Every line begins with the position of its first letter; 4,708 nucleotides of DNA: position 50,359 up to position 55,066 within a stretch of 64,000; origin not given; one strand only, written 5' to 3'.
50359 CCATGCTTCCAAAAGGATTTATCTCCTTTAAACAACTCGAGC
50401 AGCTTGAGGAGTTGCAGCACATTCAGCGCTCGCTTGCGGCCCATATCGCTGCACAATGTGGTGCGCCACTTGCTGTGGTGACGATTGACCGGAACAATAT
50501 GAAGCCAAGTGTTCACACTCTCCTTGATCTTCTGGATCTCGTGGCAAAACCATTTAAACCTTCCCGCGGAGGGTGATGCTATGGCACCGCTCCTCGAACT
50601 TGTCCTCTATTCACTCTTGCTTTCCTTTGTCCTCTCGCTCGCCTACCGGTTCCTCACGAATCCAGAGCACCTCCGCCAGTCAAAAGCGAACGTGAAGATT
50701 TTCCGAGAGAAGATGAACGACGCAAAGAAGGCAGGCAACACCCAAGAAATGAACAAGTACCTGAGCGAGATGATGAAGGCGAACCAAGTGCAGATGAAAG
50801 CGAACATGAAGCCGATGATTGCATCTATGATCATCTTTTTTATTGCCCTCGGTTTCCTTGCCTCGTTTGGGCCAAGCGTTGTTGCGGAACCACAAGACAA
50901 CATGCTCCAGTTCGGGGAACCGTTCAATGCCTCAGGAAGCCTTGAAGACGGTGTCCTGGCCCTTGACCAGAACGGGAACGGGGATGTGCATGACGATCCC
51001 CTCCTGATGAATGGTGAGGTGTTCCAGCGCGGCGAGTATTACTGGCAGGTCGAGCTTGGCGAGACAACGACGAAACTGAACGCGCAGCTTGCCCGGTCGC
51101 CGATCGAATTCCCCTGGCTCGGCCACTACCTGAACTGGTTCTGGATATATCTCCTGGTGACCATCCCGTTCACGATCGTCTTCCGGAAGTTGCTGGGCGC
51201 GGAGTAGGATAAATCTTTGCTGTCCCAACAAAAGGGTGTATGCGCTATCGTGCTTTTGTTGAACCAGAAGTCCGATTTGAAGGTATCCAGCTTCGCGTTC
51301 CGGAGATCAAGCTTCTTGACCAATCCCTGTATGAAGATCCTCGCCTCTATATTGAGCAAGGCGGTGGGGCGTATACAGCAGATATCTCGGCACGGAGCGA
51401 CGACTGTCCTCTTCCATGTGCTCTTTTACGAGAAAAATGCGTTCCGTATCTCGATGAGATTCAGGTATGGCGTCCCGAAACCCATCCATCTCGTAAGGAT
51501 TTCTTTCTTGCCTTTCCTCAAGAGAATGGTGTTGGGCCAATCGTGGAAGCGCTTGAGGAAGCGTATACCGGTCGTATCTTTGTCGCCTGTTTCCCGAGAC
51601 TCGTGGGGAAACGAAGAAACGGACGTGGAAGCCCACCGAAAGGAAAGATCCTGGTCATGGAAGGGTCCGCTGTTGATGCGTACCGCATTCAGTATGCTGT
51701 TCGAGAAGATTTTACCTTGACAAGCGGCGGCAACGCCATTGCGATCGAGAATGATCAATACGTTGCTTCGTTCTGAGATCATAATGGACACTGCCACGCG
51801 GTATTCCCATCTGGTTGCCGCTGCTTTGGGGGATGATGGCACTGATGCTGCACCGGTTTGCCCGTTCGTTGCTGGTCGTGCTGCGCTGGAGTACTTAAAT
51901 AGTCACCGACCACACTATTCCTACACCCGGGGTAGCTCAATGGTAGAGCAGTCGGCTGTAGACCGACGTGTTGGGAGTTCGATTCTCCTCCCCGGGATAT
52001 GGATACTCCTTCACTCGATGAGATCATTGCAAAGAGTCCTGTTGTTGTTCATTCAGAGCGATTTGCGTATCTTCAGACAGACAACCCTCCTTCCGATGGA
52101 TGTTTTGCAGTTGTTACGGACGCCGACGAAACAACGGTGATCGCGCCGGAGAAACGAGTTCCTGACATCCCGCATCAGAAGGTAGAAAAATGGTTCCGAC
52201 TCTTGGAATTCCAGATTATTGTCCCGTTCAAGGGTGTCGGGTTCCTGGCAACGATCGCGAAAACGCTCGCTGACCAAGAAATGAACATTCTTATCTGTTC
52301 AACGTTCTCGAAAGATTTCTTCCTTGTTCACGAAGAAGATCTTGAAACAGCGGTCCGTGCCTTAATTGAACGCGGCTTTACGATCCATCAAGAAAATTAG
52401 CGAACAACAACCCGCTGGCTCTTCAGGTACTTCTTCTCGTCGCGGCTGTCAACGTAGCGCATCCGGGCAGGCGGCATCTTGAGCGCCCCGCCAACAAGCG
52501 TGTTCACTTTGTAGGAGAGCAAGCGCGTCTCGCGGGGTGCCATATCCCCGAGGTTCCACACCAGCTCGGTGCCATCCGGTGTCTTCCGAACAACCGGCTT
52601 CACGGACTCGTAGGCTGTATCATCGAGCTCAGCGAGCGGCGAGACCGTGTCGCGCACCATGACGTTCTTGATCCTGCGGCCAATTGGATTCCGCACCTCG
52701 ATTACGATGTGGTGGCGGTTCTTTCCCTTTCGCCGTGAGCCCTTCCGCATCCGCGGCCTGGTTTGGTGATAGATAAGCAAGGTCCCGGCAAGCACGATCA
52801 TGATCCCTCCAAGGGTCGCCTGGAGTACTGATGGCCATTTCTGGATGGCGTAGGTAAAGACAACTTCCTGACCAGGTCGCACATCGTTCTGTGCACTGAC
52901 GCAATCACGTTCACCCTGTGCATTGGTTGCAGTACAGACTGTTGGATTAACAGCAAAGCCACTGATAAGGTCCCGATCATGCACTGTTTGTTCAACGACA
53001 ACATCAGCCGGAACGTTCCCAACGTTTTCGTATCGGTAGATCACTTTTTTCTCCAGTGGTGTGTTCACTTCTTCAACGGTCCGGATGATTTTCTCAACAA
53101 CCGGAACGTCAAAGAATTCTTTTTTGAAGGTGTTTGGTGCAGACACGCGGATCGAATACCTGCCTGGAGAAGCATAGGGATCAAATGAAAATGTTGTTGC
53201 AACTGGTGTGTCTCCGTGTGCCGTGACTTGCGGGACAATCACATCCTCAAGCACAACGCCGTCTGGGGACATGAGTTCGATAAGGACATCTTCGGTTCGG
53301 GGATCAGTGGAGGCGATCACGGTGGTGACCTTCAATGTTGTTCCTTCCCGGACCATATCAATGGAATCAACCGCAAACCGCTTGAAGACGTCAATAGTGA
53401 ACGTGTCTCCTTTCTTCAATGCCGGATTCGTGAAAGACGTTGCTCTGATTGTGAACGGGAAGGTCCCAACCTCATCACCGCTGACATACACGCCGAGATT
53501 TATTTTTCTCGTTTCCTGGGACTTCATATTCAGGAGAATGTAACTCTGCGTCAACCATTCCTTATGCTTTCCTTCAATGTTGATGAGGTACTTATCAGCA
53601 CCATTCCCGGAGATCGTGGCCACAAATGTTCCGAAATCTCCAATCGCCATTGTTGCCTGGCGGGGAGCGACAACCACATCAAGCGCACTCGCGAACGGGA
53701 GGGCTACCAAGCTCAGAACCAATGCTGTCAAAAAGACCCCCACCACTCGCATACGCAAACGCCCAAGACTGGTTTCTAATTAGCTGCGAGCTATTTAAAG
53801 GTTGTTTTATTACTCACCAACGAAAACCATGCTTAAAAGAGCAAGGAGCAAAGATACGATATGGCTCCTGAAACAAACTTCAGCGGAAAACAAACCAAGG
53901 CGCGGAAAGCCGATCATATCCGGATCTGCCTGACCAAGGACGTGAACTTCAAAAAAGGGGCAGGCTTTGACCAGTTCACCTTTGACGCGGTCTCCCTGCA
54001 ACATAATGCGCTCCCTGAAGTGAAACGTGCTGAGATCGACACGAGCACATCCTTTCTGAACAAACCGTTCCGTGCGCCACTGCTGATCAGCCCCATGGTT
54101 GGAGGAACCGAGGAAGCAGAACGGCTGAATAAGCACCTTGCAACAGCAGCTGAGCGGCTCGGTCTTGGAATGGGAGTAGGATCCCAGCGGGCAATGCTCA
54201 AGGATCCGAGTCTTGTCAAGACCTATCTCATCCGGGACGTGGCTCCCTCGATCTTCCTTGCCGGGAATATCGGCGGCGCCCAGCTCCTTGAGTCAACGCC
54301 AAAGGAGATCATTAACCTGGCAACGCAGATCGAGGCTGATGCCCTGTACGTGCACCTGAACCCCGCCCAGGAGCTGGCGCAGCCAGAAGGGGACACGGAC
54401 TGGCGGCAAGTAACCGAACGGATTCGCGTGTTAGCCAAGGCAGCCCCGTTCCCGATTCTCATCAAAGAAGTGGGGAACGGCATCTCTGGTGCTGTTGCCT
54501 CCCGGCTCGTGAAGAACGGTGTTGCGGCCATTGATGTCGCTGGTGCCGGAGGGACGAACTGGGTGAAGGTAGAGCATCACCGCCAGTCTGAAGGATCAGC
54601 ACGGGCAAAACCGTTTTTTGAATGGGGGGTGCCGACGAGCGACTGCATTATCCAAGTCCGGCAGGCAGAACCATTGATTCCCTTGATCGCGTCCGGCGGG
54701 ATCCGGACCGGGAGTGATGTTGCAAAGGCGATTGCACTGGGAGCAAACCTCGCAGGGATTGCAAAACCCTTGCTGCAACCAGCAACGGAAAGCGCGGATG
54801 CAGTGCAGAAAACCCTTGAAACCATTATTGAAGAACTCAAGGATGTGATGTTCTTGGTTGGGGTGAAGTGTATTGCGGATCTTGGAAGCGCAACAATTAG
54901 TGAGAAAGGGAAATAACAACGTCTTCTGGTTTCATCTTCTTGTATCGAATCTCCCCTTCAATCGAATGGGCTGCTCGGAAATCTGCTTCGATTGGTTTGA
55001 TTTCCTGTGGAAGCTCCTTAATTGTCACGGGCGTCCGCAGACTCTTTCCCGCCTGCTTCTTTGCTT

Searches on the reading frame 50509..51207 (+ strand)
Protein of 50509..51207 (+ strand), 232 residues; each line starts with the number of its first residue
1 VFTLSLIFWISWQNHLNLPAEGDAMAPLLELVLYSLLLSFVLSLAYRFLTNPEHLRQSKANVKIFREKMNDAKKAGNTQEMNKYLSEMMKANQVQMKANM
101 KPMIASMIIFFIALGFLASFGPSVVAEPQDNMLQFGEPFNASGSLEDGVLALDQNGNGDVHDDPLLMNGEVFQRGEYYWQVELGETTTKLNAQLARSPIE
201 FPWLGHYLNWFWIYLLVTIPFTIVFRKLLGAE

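Call 7: search_protein_families(library=pfam, proteins=[window:50509-51207:+], max_evalue=0.01)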
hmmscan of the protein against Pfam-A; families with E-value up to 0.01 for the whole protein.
window:50509-51207:+ (232 aa): 3 families
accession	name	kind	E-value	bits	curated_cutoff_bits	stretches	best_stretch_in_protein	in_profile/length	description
PF01956.21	EMC3_TMCO1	-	5.1e-07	30.1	27.1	1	31-120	19-111/169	Integral membrane protein EMC3/TMCO1-like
PF13858.11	DUF4199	-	0.00012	23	32.3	1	31-119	73-156/165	Protein of unknown function (DUF4199)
PF02096.25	60KD_IMP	-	0.0045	17.4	35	1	44-119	19-89/163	60Kd inner membrane protein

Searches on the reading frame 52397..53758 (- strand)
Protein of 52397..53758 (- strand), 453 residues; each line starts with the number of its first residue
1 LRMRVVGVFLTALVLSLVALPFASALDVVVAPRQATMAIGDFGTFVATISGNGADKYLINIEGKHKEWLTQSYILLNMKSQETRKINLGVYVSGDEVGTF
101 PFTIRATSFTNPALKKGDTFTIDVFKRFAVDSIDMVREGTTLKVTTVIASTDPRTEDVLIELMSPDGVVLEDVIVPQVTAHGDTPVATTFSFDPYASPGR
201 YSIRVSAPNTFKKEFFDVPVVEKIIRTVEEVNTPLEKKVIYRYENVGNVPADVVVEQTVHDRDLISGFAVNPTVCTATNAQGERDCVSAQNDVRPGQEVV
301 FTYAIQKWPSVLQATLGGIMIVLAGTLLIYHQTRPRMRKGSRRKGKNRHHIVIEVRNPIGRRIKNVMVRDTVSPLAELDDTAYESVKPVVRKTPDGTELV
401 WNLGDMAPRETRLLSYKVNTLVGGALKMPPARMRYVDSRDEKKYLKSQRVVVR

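Call 8: search_protein_families(library=pfam, proteins=[window:52397-53758:-], max_evalue=0.01)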
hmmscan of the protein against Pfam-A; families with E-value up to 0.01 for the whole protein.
window:52397-53758:- (453 aa): 0 families

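Call 9: search_protein_families(library=ncbifam, proteins=[window:52397-53758:-], max_evalue=0.1)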
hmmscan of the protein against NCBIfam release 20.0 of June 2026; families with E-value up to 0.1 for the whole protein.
window:52397-53758:- (453 aa): 1 family
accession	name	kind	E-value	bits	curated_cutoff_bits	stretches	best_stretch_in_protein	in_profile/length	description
NF033506.0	PACE-CTERM-PROT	exception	0.019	13.6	110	1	139-274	23-161/627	putative S-layer protein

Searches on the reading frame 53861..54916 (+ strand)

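Call 8: search_protein_families(library=pfam, proteins=[window:53861-54916:+], max_evalue=0.01)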
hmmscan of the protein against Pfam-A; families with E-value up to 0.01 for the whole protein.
window:53861-54916:+ (351 aa): 5 families
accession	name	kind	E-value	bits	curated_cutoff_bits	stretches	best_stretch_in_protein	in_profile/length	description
PF01070.24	FMN_dh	-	1.2e-28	100.6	24.9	2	185-346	207-348/350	FMN-dependent dehydrogenase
PF01645.23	Glu_synthase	-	1.3e-08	34.9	20.4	1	184-303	191-306/369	Conserved region in glutamate synthase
PF00478.31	IMPDH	-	4.4e-06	26.4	25.6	1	255-298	188-233/345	IMP dehydrogenase / GMP reductase domain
PF03060.21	NMO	-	4.8e-05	23.3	28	1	264-318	186-239/331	Nitronate monooxygenase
PF01180.27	DHO_dh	-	0.0012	18.5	27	1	268-321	236-289/291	Dihydroorotate dehydrogenase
